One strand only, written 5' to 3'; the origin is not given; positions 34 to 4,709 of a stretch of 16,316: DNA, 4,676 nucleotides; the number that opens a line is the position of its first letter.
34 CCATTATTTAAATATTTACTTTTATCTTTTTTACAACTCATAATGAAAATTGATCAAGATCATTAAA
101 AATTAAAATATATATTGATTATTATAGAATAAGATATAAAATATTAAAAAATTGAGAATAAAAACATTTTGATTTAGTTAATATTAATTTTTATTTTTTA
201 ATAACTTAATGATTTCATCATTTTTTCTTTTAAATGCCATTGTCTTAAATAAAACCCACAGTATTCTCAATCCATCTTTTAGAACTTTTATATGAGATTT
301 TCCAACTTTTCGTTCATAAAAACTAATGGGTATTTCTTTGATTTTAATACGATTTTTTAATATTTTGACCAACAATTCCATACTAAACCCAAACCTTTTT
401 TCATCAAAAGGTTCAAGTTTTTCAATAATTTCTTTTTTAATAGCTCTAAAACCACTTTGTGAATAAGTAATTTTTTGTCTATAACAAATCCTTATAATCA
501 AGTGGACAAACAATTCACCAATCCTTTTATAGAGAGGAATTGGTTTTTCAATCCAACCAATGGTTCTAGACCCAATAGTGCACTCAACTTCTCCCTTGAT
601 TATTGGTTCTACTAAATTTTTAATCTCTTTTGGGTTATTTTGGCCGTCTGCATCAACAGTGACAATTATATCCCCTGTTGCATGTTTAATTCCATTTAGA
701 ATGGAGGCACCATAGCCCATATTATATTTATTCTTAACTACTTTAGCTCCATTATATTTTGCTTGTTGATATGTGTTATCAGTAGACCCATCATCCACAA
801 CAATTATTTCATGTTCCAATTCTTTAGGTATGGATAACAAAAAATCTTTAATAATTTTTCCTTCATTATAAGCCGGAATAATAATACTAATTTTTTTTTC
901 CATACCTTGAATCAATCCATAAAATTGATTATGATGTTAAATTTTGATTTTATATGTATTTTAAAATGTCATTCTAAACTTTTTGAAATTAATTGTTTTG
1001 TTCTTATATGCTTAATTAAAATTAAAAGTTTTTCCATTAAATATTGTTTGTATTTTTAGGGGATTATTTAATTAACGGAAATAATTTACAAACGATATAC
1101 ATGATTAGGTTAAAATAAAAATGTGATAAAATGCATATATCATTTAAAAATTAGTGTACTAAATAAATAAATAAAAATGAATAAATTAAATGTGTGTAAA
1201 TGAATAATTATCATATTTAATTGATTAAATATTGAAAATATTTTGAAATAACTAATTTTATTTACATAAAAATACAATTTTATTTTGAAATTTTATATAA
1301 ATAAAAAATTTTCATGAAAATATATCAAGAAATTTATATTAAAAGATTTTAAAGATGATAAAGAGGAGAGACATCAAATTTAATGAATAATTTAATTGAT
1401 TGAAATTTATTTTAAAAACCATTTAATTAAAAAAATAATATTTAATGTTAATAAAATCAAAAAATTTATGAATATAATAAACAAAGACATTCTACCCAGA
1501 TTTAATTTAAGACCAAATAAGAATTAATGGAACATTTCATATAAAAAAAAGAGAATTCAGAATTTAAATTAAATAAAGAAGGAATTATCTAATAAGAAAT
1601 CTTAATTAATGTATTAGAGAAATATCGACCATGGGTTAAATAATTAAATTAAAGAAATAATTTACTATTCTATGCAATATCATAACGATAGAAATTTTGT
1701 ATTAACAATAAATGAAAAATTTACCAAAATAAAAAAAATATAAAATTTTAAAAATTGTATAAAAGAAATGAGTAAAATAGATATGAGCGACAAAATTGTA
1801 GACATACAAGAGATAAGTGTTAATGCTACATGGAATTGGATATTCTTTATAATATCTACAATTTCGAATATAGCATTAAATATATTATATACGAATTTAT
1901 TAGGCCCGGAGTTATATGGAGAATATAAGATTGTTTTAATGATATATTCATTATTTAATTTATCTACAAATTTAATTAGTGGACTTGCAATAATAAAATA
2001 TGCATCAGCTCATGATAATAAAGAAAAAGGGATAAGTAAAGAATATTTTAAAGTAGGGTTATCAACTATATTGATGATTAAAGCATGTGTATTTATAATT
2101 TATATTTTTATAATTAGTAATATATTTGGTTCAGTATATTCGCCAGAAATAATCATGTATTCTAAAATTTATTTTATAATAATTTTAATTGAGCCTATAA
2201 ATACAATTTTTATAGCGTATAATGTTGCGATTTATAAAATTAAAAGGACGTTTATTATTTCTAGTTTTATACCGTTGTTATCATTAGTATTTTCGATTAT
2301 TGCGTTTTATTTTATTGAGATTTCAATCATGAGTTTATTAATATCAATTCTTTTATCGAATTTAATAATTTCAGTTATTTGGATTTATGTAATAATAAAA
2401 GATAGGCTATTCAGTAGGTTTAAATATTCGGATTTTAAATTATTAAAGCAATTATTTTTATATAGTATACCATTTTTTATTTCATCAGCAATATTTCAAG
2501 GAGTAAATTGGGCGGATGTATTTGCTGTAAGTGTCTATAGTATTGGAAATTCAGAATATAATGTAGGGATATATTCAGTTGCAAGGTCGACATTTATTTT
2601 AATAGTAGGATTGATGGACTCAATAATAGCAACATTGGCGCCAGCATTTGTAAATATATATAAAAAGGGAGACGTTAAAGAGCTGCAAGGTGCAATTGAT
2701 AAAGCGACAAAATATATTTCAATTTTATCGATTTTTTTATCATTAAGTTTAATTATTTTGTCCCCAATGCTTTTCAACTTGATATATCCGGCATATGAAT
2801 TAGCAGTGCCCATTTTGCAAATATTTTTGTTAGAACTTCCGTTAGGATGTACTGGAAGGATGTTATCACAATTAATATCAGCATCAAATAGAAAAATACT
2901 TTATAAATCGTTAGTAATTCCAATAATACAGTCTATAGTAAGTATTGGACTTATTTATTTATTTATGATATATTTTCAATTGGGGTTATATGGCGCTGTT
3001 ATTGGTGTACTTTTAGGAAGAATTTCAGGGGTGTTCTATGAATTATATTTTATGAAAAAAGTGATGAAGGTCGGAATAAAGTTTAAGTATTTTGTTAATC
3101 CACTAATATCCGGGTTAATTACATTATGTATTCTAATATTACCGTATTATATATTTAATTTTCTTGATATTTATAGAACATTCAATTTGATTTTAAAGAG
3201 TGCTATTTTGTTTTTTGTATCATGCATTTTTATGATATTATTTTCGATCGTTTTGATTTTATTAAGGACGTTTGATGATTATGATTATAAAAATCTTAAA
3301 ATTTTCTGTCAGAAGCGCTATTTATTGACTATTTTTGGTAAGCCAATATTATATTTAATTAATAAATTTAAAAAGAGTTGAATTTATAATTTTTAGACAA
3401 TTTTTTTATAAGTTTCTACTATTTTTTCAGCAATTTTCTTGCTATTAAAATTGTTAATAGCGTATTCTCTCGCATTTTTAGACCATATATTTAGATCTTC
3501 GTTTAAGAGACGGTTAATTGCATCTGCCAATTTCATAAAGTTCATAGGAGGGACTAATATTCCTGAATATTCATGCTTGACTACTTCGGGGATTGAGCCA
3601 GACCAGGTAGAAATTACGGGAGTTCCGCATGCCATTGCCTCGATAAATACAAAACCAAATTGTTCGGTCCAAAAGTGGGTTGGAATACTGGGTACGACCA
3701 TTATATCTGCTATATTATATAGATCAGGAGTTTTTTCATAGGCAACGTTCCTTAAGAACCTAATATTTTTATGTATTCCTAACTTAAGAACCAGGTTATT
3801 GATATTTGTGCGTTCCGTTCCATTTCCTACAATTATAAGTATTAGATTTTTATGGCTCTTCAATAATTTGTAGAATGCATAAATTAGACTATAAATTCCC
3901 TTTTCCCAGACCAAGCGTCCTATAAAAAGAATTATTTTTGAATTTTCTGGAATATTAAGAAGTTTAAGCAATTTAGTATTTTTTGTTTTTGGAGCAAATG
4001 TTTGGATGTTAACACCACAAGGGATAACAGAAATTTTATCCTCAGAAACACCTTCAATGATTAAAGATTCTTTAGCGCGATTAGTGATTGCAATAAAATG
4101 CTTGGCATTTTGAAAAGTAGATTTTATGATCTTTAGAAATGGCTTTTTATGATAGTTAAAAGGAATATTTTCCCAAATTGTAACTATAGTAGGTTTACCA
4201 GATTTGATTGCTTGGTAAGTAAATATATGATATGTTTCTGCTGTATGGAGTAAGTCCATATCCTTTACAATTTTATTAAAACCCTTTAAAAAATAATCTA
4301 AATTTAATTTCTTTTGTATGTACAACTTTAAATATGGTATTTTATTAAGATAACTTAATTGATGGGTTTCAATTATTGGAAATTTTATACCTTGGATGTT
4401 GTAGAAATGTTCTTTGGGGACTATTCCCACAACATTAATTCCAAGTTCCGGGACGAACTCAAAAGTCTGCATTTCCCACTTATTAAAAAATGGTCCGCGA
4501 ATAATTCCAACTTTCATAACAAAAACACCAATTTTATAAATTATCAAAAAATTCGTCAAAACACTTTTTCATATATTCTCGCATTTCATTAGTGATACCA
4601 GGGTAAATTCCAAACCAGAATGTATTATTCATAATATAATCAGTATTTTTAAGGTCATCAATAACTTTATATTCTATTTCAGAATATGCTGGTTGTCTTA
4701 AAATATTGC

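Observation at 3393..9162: CDP-3,6-dideoxyhexose cassette with ascarylose-type (L-sugar) logic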

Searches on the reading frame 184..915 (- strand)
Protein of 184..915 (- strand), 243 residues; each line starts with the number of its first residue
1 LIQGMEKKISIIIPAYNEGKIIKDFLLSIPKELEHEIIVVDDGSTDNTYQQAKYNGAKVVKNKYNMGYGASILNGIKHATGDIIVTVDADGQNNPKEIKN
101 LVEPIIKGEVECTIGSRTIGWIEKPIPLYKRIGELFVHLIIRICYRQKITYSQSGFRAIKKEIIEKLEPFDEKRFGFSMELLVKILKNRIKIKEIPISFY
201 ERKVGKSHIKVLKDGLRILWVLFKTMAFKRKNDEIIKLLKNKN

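Call 3: search_protein_families(library=pfam, proteins=[window:184-915:-])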
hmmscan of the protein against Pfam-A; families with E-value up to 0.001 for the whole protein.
window:184-915:- (243 aa): 3 families
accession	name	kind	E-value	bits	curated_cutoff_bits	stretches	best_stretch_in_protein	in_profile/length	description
PF00535.33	Glycos_transf_2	-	2e-31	109.6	23.3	1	10-167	1-167/168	Glycosyl transferase family 2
PF13641.12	Glyco_tranf_2_3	-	6.9e-06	26.7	27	1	9-105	3-111/230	Glycosyltransferase like family 2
PF10111.15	Glyco_tranf_2_2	-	2.9e-05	24.1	27.3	1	10-100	1-101/276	Glycosyltransferase like family 2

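Call 4: search_protein_families(library=ncbifam, proteins=[window:184-915:-])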
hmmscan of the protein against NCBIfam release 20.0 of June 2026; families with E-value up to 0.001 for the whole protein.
window:184-915:- (243 aa): 21 families
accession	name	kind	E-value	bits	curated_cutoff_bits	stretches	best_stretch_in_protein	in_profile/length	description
TIGR04182.1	glyco_TIGR04182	equivalog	1.8e-38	132.6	325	1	9-226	2-218/293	S-layer glycoprotein N-glycosyltransferase AglJ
NF058614.1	PPMAGASynPpgS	equivalog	1.9e-28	99.5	370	1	10-220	3-217/226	polyprenyl-phospho-N-acetylgalactosaminyl synthase PpgS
NF041391.1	DPhHxTase_Halo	equivalog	7.9e-22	77.3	375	1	15-222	3-205/213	dolichyl-phosphate hexose transferase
NF007986.1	PRK10714.1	equivalog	9.6e-19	67.5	529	1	7-213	6-214/316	undecaprenyl-phosphate 4-deoxy-4-formamido-L-arabinose transferase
NF010496.0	PRK13915.1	equivalog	3.8e-17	62.3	262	1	6-109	30-147/307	glucosyl-3-phosphoglycerate synthase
NF047588.1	GlcsyltransPgfSStrep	equivalog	8e-15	54.8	500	1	8-118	2-122/308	glycosyltransferase PgfS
TIGR04283.1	glyco_like_mftF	equivalog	8.7e-15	54.9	182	1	9-107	1-98/221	TIGR04283 family arsenosugar biosynthesis glycosyltransferase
TIGR03937.1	PgaC_IcaA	equivalog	1.4e-13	50.6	422.3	1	7-107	45-152/407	poly-beta-1,6-N-acetyl-D-glucosamine synthase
NF007482.0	PRK10073.1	equivalog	5.2e-13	48.7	423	1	6-103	5-108/334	glycosyltransferase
NF041875.1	EPS_EpsD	equivalog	3.9e-10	39.6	370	1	9-104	1-103/325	exopolysaccharide biosynthesis glycosyltransferase EpsD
TIGR03965.1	mycofact_glyco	equivalog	1.4e-09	37.3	280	1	7-112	74-186/467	mycofactocin biosynthesis glycosyltransferase MftF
NF053739.1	GlytfEpsEBac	equivalog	3.7e-08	32.7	450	1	8-102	2-104/265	glycosyltransferase EpsE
NF047683.1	TeichurnBiosyTuaG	equivalog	1.1e-07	31.8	400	1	5-103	4-109/252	teichuronic acid biosynthesis protein TuaG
TIGR03111.1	glyc2_xrt_Gpos1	hypoth_equivalog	3.1e-07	29.5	363.95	1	8-140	50-187/439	TIGR03111 family XrtG-associated glycosyltransferase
NF050050.1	ProtGlycPglI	equivalog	4.1e-07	29.7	500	1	8-109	3-112/306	GalNAc(5)-diNAcBac-PP-undecaprenol beta-1,3-glucosyltransferase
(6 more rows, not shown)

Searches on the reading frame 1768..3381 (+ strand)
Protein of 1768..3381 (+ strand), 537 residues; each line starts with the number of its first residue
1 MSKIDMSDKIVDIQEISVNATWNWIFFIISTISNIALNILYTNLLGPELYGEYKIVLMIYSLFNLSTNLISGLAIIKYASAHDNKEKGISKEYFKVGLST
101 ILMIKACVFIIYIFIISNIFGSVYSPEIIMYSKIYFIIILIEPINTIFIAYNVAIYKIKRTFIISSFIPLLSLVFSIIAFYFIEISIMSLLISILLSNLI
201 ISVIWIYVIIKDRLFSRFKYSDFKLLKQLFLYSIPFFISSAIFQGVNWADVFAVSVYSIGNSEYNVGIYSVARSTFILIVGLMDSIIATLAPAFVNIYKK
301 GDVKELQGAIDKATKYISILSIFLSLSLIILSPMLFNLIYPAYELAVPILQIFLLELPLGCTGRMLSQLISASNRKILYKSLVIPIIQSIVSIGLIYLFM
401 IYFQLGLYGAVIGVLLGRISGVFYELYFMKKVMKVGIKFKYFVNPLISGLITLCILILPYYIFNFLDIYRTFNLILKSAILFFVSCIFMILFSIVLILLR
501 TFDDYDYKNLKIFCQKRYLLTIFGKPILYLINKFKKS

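Call 3: search_protein_families(library=pfam, proteins=[window:1768-3381:+])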
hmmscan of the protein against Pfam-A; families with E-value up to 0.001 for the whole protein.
window:1768-3381:+ (537 aa): 1 family
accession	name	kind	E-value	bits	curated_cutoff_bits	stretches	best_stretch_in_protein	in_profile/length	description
PF01943.22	Polysacc_synt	-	1.3e-12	48.1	28.2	1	23-296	4-272/274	Polysaccharide biosynthesis protein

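Call 4: search_protein_families(library=ncbifam, proteins=[window:1768-3381:+])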
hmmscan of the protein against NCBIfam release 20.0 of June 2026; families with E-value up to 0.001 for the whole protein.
window:1768-3381:+ (537 aa): 1 family
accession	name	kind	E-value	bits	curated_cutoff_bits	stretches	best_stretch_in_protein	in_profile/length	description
TIGR01695.1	murJ_mviN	equivalog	0.00022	20.1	235.55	1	83-340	71-334/506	murein biosynthesis integral membrane protein MurJ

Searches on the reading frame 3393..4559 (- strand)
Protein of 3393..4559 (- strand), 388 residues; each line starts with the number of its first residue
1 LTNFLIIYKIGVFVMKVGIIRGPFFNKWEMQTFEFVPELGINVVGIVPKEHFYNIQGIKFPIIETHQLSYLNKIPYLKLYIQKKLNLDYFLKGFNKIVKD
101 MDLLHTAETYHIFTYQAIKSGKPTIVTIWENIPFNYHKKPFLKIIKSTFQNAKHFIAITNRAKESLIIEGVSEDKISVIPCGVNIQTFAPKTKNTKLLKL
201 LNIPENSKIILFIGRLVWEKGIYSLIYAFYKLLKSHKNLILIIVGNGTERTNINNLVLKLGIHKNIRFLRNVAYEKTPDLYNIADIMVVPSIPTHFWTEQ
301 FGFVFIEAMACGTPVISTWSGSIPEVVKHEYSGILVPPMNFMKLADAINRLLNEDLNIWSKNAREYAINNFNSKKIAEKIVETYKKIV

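Call 3: search_protein_families(library=pfam, proteins=[window:3393-4559:-])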
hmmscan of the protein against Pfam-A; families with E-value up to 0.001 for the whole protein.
window:3393-4559:- (388 aa): 4 families
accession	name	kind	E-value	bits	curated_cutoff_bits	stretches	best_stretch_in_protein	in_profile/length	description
PF00534.26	Glycos_transf_1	-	3.5e-44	150.8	26.4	1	201-365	9-171/172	Glycosyl transferases group 1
PF13692.12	Glyco_trans_1_4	-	4.1e-34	118.3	27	1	208-353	2-141/142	Glycosyl transferases group 1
PF13439.12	Glyco_transf_4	-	7.5e-11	42.8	28.5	1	90-186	60-169/170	Glycosyltransferase Family 4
PF00982.27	Glyco_transf_20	-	9.4e-07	28.3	32.5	1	152-361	208-446/473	Glycosyltransferase family 20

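Call 4: search_protein_families(library=ncbifam, proteins=[window:3393-4559:-])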
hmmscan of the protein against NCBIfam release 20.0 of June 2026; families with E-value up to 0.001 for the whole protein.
window:3393-4559:- (388 aa): 40 families (the best 25 are shown)
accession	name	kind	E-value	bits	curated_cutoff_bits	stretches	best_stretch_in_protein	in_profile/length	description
NF038298.1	EPS_HpsO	equivalog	3.7e-35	121.4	575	1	124-388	120-388/388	hormogonium polysaccharide biosynthesis glycosyltransferase HpsO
TIGR03449.1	mycothiol_MshA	equivalog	1.5e-34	119.6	462.5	1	150-387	163-403/406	D-inositol-3-phosphate glycosyltransferase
TIGR03999.1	thiol_BshA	equivalog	1.4e-33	116.3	273.7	1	140-387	133-373/375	N-acetyl-alpha-D-glucosaminyl L-malate synthase BshA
NF047684.1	TeichurnBiosyTuaC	equivalog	7.5e-32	110.7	550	1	140-387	153-389/391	teichuronic acid biosynthesis protein TuaC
TIGR02149.1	glgA_Coryne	subfamily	1.8e-31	109.6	302.4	1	99-388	82-391/391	glycogen synthase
TIGR03088.1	stp2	hypoth_equivalog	7e-31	107.6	409.05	1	153-386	138-372/374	TIGR03088 family PEP-CTERM/XrtA system glycosyltransferase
TIGR04157.1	glyco_rSAM_CFB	subfamily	3e-30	105.5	400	1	146-378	164-400/406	TIGR04157 family glycosyltransferase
NF041876.1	EPS_EpsE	equivalog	3.1e-29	102.4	400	1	149-380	159-389/389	exopolysaccharide biosynthesis GT4 family glycosyltransferase EpsE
NF012028.0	PRK15484.1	subfamily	4e-29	101.9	618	1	169-384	156-375/380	lipopolysaccharide N-acetylglucosaminyltransferase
NF053787.1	GlcN_PG_synth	equivalog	1.1e-28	100.1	480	1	145-387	137-359/361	N-acetylglucosaminyl phosphatidylglycerol synthase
TIGR04063.1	stp3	hypoth_equivalog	3.8e-27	95.2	442.05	1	148-386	154-390/397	TIGR04063 family PEP-CTERM/XrtA system glycosyltransferase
NF038295.1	EPS_HpsP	equivalog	2.5e-21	76.2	550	1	170-388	173-388/388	hormogonium polysaccharide biosynthesis glycosyltransferase HpsP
NF007640.0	PRK10307.1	subfamily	1e-20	74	276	1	146-385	166-405/411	WcaI family glycosyltransferase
NF041010.1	glycosy_Agl16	equivalog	6.4e-19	68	575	1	121-387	104-351/352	glycosylation protein Agl16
TIGR04047.1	MSMEG_0565_glyc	hypoth_equivalog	2.4e-18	66.4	259.85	1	146-385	133-372/373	MSMEG_0565 family glycosyltransferase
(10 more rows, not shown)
